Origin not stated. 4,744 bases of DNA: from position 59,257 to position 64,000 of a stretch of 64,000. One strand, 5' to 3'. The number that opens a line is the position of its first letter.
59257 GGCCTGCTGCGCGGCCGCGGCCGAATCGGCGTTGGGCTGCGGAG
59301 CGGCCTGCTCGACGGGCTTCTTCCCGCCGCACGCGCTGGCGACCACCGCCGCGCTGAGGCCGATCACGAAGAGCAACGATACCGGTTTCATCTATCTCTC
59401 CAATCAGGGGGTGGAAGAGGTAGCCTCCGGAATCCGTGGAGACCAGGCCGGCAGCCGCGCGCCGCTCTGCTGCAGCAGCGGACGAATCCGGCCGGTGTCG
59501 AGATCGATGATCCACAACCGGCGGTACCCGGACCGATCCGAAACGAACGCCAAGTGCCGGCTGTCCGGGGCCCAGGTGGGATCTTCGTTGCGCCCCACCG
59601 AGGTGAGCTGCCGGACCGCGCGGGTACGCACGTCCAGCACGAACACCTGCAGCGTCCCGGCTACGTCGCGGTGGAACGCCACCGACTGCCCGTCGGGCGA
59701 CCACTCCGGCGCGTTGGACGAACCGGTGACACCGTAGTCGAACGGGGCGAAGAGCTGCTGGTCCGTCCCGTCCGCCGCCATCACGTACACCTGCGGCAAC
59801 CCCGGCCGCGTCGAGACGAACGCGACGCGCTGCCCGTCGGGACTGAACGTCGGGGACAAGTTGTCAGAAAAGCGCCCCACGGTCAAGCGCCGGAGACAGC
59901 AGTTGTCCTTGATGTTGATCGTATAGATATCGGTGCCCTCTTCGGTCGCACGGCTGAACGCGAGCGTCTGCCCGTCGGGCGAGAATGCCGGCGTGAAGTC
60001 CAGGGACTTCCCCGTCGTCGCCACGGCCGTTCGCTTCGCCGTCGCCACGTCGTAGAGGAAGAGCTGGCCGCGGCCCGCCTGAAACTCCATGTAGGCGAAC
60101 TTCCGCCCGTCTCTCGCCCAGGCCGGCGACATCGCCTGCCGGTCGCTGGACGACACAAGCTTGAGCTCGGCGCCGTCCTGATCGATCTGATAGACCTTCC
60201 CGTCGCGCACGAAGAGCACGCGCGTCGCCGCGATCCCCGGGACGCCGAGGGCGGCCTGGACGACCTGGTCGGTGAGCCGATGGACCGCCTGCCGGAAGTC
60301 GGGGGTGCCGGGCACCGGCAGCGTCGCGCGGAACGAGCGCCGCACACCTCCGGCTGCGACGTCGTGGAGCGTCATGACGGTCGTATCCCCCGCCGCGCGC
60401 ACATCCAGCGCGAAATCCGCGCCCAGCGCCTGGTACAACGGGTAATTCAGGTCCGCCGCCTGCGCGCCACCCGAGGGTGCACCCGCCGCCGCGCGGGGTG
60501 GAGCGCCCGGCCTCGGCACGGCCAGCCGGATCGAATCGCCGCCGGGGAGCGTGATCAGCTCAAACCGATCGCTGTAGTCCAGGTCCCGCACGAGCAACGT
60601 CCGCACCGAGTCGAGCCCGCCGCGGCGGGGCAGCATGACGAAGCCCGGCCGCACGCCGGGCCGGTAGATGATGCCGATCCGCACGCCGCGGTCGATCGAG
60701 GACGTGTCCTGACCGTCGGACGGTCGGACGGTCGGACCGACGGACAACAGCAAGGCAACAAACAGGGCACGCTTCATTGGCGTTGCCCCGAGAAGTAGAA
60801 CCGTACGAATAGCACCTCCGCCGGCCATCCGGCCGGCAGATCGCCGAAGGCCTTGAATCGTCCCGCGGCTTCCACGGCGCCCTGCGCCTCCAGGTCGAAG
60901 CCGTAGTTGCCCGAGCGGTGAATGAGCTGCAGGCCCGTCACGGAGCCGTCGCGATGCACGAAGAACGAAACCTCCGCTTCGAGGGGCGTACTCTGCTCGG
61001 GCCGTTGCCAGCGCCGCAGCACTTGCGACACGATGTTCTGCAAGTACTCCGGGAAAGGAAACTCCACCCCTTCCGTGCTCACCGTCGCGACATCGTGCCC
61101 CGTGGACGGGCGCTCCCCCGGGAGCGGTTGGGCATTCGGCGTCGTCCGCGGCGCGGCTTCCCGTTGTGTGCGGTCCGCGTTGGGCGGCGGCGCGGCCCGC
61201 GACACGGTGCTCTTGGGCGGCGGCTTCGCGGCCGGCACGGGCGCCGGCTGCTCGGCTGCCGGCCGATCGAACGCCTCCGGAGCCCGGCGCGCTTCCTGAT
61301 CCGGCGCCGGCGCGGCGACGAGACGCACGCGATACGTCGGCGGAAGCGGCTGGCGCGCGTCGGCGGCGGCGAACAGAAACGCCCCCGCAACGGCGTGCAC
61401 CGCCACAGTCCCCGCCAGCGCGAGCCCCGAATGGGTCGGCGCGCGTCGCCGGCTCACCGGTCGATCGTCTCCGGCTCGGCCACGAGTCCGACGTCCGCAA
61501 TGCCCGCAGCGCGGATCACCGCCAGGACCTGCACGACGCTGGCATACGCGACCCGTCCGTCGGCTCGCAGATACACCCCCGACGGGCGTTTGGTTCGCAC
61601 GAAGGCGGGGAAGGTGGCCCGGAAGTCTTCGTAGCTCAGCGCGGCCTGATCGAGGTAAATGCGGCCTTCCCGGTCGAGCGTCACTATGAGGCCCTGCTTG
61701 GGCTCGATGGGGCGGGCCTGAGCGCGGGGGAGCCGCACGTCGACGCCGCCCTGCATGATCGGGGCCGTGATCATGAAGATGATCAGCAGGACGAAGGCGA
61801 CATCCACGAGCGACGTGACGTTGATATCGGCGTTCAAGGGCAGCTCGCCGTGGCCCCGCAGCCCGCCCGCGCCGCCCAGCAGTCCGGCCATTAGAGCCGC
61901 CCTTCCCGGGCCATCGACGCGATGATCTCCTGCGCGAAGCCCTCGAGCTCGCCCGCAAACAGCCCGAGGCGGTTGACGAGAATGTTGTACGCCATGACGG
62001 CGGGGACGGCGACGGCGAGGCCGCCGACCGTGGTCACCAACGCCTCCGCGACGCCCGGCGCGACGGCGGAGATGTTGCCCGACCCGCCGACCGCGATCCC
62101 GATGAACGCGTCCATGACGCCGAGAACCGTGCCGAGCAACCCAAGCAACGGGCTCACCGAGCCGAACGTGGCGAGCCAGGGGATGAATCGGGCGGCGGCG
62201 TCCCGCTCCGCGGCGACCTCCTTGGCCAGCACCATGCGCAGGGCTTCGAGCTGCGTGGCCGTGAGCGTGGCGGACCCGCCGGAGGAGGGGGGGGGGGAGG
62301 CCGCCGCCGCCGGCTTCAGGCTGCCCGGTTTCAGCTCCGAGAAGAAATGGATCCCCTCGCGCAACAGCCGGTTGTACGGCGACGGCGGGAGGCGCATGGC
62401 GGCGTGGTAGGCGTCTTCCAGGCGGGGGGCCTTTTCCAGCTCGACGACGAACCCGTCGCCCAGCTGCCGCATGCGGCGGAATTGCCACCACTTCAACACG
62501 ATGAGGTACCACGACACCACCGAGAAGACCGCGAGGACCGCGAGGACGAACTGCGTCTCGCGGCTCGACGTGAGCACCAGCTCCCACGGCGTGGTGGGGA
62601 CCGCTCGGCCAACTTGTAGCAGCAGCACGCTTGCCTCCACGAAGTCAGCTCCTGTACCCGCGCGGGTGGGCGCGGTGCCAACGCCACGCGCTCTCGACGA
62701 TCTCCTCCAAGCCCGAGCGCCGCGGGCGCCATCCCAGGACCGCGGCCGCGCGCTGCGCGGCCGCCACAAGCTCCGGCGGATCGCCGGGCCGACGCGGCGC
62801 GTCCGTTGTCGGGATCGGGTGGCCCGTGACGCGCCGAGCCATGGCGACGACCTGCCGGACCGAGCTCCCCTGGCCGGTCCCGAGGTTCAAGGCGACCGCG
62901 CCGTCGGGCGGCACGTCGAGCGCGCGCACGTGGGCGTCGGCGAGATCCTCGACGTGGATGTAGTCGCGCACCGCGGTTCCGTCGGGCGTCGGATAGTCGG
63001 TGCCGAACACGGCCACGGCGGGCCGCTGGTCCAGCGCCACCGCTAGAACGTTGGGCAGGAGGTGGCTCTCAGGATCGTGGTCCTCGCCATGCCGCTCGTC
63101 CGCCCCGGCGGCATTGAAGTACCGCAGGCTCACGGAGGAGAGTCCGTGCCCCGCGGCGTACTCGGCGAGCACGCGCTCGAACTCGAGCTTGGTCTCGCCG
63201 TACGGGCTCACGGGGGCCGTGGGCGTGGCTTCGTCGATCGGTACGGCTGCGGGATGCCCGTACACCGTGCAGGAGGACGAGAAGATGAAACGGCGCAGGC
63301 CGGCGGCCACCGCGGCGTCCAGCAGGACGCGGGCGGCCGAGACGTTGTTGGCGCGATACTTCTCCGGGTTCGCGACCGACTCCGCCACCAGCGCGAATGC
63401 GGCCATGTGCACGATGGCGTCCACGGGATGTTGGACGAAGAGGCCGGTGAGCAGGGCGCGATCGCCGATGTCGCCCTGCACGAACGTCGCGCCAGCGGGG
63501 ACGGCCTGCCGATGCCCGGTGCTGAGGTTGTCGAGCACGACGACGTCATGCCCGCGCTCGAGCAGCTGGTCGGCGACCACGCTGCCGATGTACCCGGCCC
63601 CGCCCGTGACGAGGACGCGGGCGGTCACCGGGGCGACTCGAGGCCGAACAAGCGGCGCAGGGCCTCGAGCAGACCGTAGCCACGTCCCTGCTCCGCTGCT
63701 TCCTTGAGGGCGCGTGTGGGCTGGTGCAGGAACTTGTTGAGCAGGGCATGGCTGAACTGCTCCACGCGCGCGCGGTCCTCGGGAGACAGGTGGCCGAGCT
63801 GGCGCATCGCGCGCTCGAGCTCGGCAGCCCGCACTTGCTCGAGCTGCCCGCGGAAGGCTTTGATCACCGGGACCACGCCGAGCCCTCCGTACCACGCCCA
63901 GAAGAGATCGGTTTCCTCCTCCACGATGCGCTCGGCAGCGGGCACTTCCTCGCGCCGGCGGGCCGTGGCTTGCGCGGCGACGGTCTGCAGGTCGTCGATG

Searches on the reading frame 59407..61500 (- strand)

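Call 74: search_protein_families(library=pfam, proteins=[window:59407-61500:-], max_evalue=0.00001)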
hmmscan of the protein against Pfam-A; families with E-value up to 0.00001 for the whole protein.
window:59407-61500:- (698 aa): 3 families
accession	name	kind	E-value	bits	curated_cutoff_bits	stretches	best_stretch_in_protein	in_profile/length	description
PF07676.18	PD40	-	2.3e-36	123.4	20.9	3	546-573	10-38/38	WD40-like Beta Propeller Repeat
PF00930.27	DPPIV_N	-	8.1e-10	38.4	22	0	618-656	24-63/354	Dipeptidyl peptidase IV (DPP IV) N-terminal region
PF25174.1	Beta-prop_THOC3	-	8.8e-06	25.3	305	0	481-563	72-148/272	THOC3 beta-propeller domain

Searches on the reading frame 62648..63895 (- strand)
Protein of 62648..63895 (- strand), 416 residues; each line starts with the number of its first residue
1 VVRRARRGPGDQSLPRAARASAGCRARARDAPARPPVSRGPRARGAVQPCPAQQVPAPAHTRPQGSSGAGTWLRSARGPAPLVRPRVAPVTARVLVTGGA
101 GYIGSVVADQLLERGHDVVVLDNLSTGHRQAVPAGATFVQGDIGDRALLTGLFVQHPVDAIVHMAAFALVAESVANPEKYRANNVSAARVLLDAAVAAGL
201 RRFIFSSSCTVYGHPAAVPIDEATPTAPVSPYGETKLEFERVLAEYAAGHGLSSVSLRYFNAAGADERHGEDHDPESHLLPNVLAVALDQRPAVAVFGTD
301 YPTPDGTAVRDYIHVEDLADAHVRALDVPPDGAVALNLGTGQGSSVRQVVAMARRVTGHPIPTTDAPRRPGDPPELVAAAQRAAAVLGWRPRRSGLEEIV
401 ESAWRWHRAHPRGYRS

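Call 74: search_protein_families(library=pfam, proteins=[window:62648-63895:-], max_evalue=0.00001)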
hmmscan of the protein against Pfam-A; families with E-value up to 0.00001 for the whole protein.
window:62648-63895:- (416 aa): 7 families
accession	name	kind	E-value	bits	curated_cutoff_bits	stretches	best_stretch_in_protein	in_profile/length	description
PF01370.27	Epimerase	-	9.2e-62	209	20.9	1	94-337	1-238/240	NAD dependent epimerase/dehydratase family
PF16363.11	GDP_Man_Dehyd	-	7.4e-50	170.7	27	1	95-401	1-330/332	GDP-mannose 4,6 dehydratase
PF04321.23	RmlD_sub_bind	-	1.4e-15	57.6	27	1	93-249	2-142/287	RmlD substrate binding domain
PF01073.25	3Beta_HSD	-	5.4e-14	52.3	22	1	95-242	1-156/280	3-beta hydroxysteroid dehydrogenase/isomerase family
PF05368.20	NmrA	-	9.2e-12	45.6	27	1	92-208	3-107/298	NmrA-like family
PF13460.12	NAD_binding_10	-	2.7e-10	40.9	27.2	1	98-243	1-131/184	NAD(P)H-binding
PF02719.21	Polysacc_synt_2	-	5.4e-10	39.4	20.2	1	94-208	1-128/293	Polysaccharide biosynthesis protein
